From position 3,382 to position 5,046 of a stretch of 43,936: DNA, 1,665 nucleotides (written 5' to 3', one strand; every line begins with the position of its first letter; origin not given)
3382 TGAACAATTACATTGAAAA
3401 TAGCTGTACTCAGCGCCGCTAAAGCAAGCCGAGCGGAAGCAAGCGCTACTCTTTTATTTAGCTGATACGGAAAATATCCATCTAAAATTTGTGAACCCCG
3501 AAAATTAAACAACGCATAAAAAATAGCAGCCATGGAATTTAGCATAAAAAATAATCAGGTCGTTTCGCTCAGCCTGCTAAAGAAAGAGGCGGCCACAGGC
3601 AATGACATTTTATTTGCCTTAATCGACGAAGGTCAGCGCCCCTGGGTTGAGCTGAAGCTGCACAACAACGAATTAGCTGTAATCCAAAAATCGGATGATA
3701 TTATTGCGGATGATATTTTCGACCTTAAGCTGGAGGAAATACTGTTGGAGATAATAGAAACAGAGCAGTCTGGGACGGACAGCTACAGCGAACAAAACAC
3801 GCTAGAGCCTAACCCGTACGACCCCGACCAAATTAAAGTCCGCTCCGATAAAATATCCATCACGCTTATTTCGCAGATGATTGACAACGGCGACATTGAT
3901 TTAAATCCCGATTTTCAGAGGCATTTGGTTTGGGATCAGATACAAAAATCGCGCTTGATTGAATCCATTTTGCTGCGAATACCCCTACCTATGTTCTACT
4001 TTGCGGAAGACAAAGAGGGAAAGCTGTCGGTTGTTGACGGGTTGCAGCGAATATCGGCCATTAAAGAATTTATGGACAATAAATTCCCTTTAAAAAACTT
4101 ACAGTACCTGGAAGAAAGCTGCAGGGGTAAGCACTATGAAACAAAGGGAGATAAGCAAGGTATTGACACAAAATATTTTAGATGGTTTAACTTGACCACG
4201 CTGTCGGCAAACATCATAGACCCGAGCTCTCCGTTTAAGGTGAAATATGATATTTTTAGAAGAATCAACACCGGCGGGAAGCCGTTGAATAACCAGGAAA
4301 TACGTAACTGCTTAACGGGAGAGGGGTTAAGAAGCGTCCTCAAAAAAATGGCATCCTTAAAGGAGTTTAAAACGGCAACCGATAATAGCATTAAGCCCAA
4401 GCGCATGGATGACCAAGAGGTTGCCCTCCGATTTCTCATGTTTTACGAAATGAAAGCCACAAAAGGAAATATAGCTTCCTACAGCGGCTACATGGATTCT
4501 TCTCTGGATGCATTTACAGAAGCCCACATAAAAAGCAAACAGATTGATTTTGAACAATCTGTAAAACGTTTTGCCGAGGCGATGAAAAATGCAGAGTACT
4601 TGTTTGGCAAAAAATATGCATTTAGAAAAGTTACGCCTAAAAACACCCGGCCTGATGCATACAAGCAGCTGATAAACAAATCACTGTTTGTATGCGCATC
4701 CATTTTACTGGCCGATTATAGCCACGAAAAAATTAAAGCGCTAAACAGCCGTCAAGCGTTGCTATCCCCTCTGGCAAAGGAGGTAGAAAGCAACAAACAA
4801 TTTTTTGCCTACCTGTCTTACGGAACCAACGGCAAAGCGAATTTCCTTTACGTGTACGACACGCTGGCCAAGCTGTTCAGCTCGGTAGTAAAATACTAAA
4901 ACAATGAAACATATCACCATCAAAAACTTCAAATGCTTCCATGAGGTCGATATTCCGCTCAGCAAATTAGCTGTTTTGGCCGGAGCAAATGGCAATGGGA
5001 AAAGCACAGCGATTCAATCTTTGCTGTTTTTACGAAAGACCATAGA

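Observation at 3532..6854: Tightly coupled three-gene operon (DUF262 protein / ABC-type ATPase with DUF3696-like tail / 271-aa orphan): candidate anti-phage system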

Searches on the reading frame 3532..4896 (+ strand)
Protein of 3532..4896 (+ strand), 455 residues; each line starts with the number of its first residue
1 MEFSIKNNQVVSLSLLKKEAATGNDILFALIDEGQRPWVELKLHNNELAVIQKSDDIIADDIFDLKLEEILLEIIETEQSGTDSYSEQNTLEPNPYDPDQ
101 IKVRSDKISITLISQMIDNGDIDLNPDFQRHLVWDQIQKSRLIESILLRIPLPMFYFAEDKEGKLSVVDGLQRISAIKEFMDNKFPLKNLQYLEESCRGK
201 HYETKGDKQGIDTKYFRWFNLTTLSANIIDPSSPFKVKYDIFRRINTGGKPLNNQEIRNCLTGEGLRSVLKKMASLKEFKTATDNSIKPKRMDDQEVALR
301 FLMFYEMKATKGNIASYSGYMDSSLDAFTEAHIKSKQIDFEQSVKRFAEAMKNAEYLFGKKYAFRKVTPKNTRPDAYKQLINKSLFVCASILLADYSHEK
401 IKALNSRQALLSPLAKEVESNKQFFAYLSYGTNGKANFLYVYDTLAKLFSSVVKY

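Call 3: search_protein_families(library=pfam, proteins=[window:3532-4896:+], max_evalue=0.1)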
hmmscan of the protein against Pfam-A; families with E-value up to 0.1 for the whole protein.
window:3532-4896:+ (455 aa): 1 family
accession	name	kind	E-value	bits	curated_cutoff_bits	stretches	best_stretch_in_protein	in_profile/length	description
PF03235.19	GmrSD_N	-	5e-25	89.2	33.2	1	113-260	1-196/199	GmrSD restriction endonuclease, N-terminal domain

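Call 4: search_protein_families(library=padloc, proteins=[window:3532-4896:+], max_evalue=0.1)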
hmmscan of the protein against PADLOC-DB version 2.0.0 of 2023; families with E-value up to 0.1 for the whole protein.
window:3532-4896:+ (455 aa): 3 families
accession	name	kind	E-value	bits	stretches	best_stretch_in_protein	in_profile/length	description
PDLC03877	NsnA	-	4.9e-109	363.1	1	75-454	24-384/385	-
PDLC04027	PD-T4-2_A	-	2.9e-42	143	1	88-354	18-289/363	-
PDLC03418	REase_II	-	2.5e-10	38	1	121-273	31-169/372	Type II restriction enzyme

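Call 5: search_protein_families(library=ncbifam, proteins=[window:3532-4896:+], max_evalue=0.1)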
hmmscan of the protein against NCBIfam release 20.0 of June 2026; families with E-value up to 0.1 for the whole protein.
window:3532-4896:+ (455 aa): 0 families

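Call 24: find_homologous_proteins(query=window:3532-4896:+, max_evalue=1e-10)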
Query window:3532-4896:+ (455 aa): 4282 proteins with E <= 1e-10 among 8000 candidates; the best 120 are listed.
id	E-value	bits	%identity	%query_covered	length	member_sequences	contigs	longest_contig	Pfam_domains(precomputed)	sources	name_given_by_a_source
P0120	2.0e-298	1007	100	100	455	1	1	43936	PF03235.20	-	-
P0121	4.2e-247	838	82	100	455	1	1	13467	PF03235.20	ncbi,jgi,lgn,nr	ncbi:MAG: DUF262 domain-containing protein [Prevotellaceae bacterium]|jgi:hypothetical protein|nr:DU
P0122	8.9e-231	784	77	100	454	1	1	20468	PF03235.20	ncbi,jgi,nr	ncbi:MAG: DUF262 domain-containing protein [Prevotellaceae bacterium]|jgi:hypothetical protein|nr:DU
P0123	2.1e-230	783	77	100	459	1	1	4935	PF03235.20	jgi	jgi:hypothetical protein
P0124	2.2e-227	773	76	100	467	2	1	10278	PF03235.20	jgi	jgi:uncharacterized protein with ParB-like and HNH nuclease domain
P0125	3.5e-218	743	73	100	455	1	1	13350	PF03235.20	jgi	jgi:hypothetical protein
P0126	2.1e-215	734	73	100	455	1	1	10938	PF03235.20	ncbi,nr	ncbi:MAG: DUF262 domain-containing protein [Prevotellaceae bacterium]|nr:DUF262 domain-containing pr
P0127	2.1e-215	734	73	100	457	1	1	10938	PF03235.20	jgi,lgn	jgi:hypothetical protein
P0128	5.2e-214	729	72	100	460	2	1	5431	PF03235.20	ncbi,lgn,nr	ncbi:MAG: DUF262 domain-containing protein [Planctomycetaceae bacterium]|nr:DUF262 domain-containing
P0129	3.8e-213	726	73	100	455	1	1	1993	PF03235.20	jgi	jgi:hypothetical protein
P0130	4.0e-213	726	73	100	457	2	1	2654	PF03235.20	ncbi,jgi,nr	ncbi:MAG: DUF262 domain-containing protein [Flavobacteriaceae bacterium]|jgi:hypothetical protein|nr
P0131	5.3e-199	680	68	100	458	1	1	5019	PF03235.20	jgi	jgi:hypothetical protein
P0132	9.0e-199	679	67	100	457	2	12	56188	PF03235.20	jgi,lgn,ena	-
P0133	8.8e-198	676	65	100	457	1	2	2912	PF03235.20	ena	-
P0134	3.1e-197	674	67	100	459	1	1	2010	PF03235.20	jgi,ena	-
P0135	7.5e-197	673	66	100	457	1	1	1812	PF03235.20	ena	-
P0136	3.6e-195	667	74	88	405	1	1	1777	PF03235.20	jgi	jgi:hypothetical protein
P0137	2.9e-194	664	66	100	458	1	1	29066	PF03235.20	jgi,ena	-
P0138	4.2e-193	660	66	100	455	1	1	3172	PF03235.20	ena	-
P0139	2.1e-192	658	65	100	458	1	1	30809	PF03235.20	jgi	-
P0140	1.2e-191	655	65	100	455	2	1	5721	PF03235.20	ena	-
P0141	1.5e-190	652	66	95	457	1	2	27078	PF03235.20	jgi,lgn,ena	-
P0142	1.6e-190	652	81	77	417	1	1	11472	PF03235.20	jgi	jgi:uncharacterized protein with ParB-like and HNH nuclease domain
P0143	1.7e-190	652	66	100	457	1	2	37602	PF03235.20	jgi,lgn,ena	-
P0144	4.3e-190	650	66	100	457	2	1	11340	PF03235.20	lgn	-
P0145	6.0e-189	647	64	100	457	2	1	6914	PF03235.20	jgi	-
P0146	1.1e-188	646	64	100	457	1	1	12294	PF03235.20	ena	-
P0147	2.1e-188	645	64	100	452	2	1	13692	PF03235.20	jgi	jgi:hypothetical protein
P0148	2.5e-188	645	64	100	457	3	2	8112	PF03235.20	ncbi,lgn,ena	-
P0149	3.3e-188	644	65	100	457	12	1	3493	PF03235.20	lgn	-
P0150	3.3e-188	644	65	100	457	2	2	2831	PF03235.20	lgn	-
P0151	4.8e-188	644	66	100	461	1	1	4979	PF03235.20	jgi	jgi:hypothetical protein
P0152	2.2e-187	642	63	100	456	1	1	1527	PF03235.20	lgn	-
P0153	4.7e-187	640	64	100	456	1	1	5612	PF03235.20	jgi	jgi:hypothetical protein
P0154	1.7e-186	639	63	100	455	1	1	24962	PF03235.20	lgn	-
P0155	4.3e-186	637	63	100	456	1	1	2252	PF03235.20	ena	-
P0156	7.0e-185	633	62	100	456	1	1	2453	PF03235.20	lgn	-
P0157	1.3e-184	632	63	100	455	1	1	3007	PF03235.20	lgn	-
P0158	2.3e-184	632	63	100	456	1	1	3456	PF03235.20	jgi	jgi:hypothetical protein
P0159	3.5e-184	631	63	100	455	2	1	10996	PF03235.20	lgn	-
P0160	3.8e-184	631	62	100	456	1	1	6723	PF03235.20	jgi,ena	-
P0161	3.8e-184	631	62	100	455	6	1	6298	PF03235.20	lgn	-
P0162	6.5e-184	630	65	100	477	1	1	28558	PF03235.20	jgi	jgi:hypothetical protein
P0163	7.3e-184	630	63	100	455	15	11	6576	PF03235.20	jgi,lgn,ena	-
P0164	8.9e-184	630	63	100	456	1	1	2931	PF03235.20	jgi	-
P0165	1.5e-183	629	63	100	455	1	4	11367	PF03235.20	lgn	-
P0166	2.0e-183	628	63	100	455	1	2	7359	PF03235.20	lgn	-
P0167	2.2e-183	628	63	100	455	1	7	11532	PF03235.20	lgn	-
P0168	2.6e-183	628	62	100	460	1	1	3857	PF03235.20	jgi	jgi:hypothetical protein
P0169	2.9e-183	628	63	100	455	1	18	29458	PF03235.20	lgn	-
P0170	2.9e-183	628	63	100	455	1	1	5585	PF03235.20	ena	-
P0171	3.0e-183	628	62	100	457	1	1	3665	PF03235.20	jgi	jgi:hypothetical protein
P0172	3.1e-183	628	63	100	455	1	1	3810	PF03235.20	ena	-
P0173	3.2e-183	628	63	100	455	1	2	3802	PF03235.20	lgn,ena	-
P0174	3.5e-183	628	63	100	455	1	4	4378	PF03235.20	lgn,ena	-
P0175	3.8e-183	628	64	100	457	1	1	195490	PF03235.20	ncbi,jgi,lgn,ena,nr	ncbi:MAG: hypothetical protein CVV25_06750 [Ignavibacteriae bacterium HGW-Ignavibacteriae-4]|jgi:hyp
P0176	5.2e-183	627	62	100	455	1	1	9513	PF03235.20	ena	-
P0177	7.9e-183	626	63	100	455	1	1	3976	PF03235.20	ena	-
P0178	2.0e-182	625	62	100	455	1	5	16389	PF03235.20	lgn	-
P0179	2.7e-182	625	63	100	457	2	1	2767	PF03235.20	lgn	-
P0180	3.5e-182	624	62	100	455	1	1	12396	PF03235.20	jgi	-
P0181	4.0e-182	624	63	100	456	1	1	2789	PF03235.20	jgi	-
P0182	8.9e-182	623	63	100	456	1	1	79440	PF03235.20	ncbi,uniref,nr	ncbi:DUF262 domain-containing protein [Taibaiella helva]|uniref:DUF262 domain-containing protein n=1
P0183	1.7e-181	622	63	100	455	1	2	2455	PF03235.20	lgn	-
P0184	3.2e-181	621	61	100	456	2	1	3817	PF03235.20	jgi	jgi:hypothetical protein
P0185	4.1e-181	621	63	100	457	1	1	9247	PF03235.20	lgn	-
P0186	4.6e-181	621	63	100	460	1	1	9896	PF03235.20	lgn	-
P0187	1.1e-180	619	63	100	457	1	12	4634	PF03235.20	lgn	-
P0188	1.2e-180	619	62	100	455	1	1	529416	PF03235.20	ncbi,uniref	ncbi:DUF262 domain-containing protein [Sphingobacterium faecium]|uniref:DUF262 domain-containing pro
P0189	5.1e-180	617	62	100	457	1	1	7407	PF03235.20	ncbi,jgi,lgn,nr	ncbi:MAG: DUF262 domain-containing protein [Bacteroidales bacterium]|jgi:hypothetical protein|nr:DUF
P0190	1.3e-179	616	61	100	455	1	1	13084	PF03235.20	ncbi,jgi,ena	ncbi:MAG: DUF262 domain-containing protein [Proteiniphilum sp.]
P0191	1.7e-179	616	61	100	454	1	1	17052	PF03235.20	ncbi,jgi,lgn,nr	ncbi:MAG: DUF262 domain-containing protein [Bacteroidales bacterium]|jgi:hypothetical protein|nr:DUF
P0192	5.9e-179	614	61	100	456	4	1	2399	PF03235.20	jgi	jgi:hypothetical protein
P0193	7.0e-179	613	61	100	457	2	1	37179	PF03235.20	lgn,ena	-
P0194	1.3e-178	613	62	100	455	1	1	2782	PF03235.20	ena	-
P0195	1.5e-178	612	62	100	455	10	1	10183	PF03235.20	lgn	-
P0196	1.7e-178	612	61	100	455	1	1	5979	PF03235.20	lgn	-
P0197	1.9e-178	612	62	100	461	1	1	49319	PF03235.20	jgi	jgi:hypothetical protein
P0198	2.1e-178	612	61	100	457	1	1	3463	PF03235.20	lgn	-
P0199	3.2e-178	611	61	100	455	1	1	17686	PF03235.20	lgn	-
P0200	4.1e-178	611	61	100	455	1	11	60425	PF03235.20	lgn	-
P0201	4.8e-178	611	62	100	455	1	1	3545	PF03235.20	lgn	-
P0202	6.2e-178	610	62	100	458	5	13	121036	PF03235.20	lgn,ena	-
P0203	7.7e-178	610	61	100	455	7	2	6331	PF03235.20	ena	-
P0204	3.7e-177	608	61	100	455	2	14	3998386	PF03235.20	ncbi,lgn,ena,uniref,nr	ncbi:hypothetical protein CMT89_08515 [Elizabethkingia anophelis]|uniref:DUF262 domain-containing pr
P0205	8.4e-177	607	60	100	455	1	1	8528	PF03235.20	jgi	jgi:hypothetical protein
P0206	1.5e-176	606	60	100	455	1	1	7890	PF03235.20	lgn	-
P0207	2.0e-176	605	60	100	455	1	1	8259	PF03235.20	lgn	-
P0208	3.6e-176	605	61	100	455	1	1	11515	PF03235.20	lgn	-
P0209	4.4e-176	604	61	100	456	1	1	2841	PF03235.20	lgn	-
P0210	6.2e-176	604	59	100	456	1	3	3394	PF03235.20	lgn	-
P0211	6.3e-176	604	60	100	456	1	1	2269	PF03235.20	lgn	-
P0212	7.2e-176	604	61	100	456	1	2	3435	PF03235.20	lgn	-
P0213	7.4e-176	604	61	100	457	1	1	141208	PF03235.20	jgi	jgi:Protein of unknown function DUF262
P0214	7.5e-176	604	60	100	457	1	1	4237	PF03235.20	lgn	-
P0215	1.7e-175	602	61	100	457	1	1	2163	PF03235.20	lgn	-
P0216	2.2e-175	602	61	100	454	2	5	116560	PF03235.20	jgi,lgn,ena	-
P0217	3.6e-175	601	60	100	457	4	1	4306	PF03235.20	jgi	jgi:hypothetical protein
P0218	4.6e-175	601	60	100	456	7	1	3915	PF03235.20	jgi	jgi:hypothetical protein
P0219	4.9e-175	601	61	100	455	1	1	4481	PF03235.20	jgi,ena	-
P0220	5.0e-175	601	59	100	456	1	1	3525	PF03235.20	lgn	-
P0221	9.2e-175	600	60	100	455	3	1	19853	PF03235.20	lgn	-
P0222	1.3e-174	599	60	100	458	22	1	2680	PF03235.20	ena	-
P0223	1.5e-174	599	60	100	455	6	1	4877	PF03235.20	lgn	-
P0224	2.0e-174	599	59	100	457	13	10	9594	PF03235.20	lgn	-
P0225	5.3e-174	597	59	100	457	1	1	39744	PF03235.20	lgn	-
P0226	6.8e-174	597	60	100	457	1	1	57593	PF03235.20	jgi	jgi:hypothetical protein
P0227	8.6e-174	597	60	100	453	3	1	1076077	PF03235.20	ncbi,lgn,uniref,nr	ncbi:DUF262 domain-containing protein [Capnocytophaga cynodegmi]|uniref:DUF262 domain-containing pro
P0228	9.8e-174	597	60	100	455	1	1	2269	PF03235.20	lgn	-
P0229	1.1e-173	596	60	100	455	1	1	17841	PF03235.20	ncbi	-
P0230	1.7e-173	596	58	100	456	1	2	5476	PF03235.20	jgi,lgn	jgi:hypothetical protein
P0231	4.2e-173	594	59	100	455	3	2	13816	PF03235.20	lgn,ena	-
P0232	9.2e-173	593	60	100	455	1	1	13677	PF03235.20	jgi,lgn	jgi:uncharacterized protein with ParB-like and HNH nuclease domain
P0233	1.2e-172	593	60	100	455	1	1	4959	PF03235.20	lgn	-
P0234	1.5e-172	593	60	99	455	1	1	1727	PF03235.20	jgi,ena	-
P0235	2.5e-172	592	60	100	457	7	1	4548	PF03235.20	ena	-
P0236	3.1e-172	592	59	100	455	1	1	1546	PF03235.20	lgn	-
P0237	3.4e-172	591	59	100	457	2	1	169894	PF03235.20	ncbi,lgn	ncbi:TPA: DUF262 domain-containing protein [Elizabethkingia anophelis]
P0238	3.8e-172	591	58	100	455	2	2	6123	PF03235.20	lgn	-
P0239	4.0e-172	591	59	100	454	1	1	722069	PF03235.20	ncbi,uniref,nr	ncbi:DUF262 domain-containing protein [Daejeonella sp. JGW-45]|uniref:DUF262 domain-containing prote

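Call 45: predict_structure(alignment_id=A2)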
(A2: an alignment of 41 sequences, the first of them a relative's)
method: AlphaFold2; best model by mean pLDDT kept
length: 455 residues; sequences in the alignment: 41
mean_pLDDT: 80.3   pTM: 0.65
mean pLDDT of the five models: 80.3, 75.3, 74.1, 73.0, 69.2
residues with pLDDT >= 90: 96; 70-90: 276; 50-70: 65; < 50: 18
segments of 3 or more residues with pLDDT < 50: 87-95, 365-367, 377-381
pLDDT, mean of each block of 10 residues (from residue 1): 82 80 76 87 86 84 82 76 48 50 83 88 68 76 84 82 81 87 75 63 63 78 86 78 72 80 86 92 80 86 95 89 88 89 96 90 54 52 82 95 93 86 81 84 94 90
secondary structure, 60 per line:
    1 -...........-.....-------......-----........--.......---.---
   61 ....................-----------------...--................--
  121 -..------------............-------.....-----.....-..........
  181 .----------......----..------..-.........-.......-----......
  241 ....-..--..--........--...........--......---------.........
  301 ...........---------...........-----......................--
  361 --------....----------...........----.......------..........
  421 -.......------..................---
elements in order: E2-5 E9-12 E14-18 E26-31 E37-44 E47-53 H61-80 E103-109 H110-118 H136-147 E155-159 E165-169 H171-181 H192-197 H213-221 E223-229 H235-244 H254-261 H264-274 H277-282 H292-311 H321-331 H337-358 H369-372 H383-393 H398-404 H411-420 H422-428 H435-452

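Call 48: fold_search(model_id=the predicted structure, library=pdb)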
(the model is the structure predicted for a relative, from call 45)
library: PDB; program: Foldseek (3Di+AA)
matches with E <= 10: 305; with E <= 0.001: 2
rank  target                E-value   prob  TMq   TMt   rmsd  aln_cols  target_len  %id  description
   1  7p9k_A                3.9e-04  0.99  0.21  0.17  18.3       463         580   11  BrxU, GmrSD-family Type IV restriction enzyme (released 2021-12-08)
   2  6sdk_A                5.5e-04  1.00  0.17  0.35  16.4       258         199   14  Crystal structure of bacterial ParB dimer bound to CDP (released 2019-10-23)
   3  7bnr_A                1.4e-03  0.98  0.16  0.33  17.0       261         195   14  Crystal structure of a ParB Q52A mutant from Myxococcus xanthus bound to CTPyS (released 2021-09-08)
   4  6sdk_B                2.2e-03  0.98  0.17  0.34  16.6       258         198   14  Crystal structure of bacterial ParB dimer bound to CDP (released 2019-10-23)
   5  7bnk_A                2.7e-03  0.96  0.15  0.33  16.8       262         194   14  Crystal structure of ParB from Myxococcus xanthus bound to CDP and Monothiophosphate (released 2021-09-08)
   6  7bnk_B                3.1e-03  0.96  0.15  0.33  16.9       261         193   14  Crystal structure of ParB from Myxococcus xanthus bound to CDP and Monothiophosphate (released 2021-09-08)
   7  7o0n_A                3.3e-03  0.93  0.15  0.31  16.6       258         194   15  Crystal structure of a ParB E93A mutant from Myxococcus xanthus bound to CDP and monothiophosphate (released 2021-09-15)
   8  7bnr_B                5.3e-03  0.90  0.15  0.31  16.4       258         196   15  Crystal structure of a ParB Q52A mutant from Myxococcus xanthus bound to CTPyS (released 2021-09-08)
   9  7nfu_A                1.3e-02  0.87  0.16  0.29  16.1       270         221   13  Crystal structure of C-terminally truncated Geobacillus thermoleovorans nucleoid occlusion protein Noc (released 2021-02-17)
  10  7p9m_B                1.3e-02  0.72  0.21  0.18  18.0       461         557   11  BrxU, GmrSD-family Type IV restriction enzyme (released 2021-12-08)
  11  8qa8_F                1.4e-02  0.89  0.16  0.32  16.9       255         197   11  Crystal structure of the C-terminally truncated transcriptional repressor protein KorB from the RK2 plasmid complexed  (released 2024-02-21)
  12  7ng0                  1.4e-02  0.89  0.16  0.33  16.7       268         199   13  Crystal structure of N- and C-terminally truncated Geobacillus thermoleovorans nucleoid occlusion protein Noc (released 2021-02-17)
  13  7bm8_A                1.4e-02  0.87  0.15  0.34  16.2       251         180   12  Crystal structure of the C-terminally truncated chromosome-partitioning protein ParB from Caulobacter crescentus compl (released 2021-04-28)
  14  7nfu_B                1.4e-02  0.84  0.15  0.29  16.0       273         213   14  Crystal structure of C-terminally truncated Geobacillus thermoleovorans nucleoid occlusion protein Noc (released 2021-02-17)
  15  8qa8_C                1.5e-02  0.87  0.16  0.32  16.8       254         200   12  Crystal structure of the C-terminally truncated transcriptional repressor protein KorB from the RK2 plasmid complexed  (released 2024-02-21)
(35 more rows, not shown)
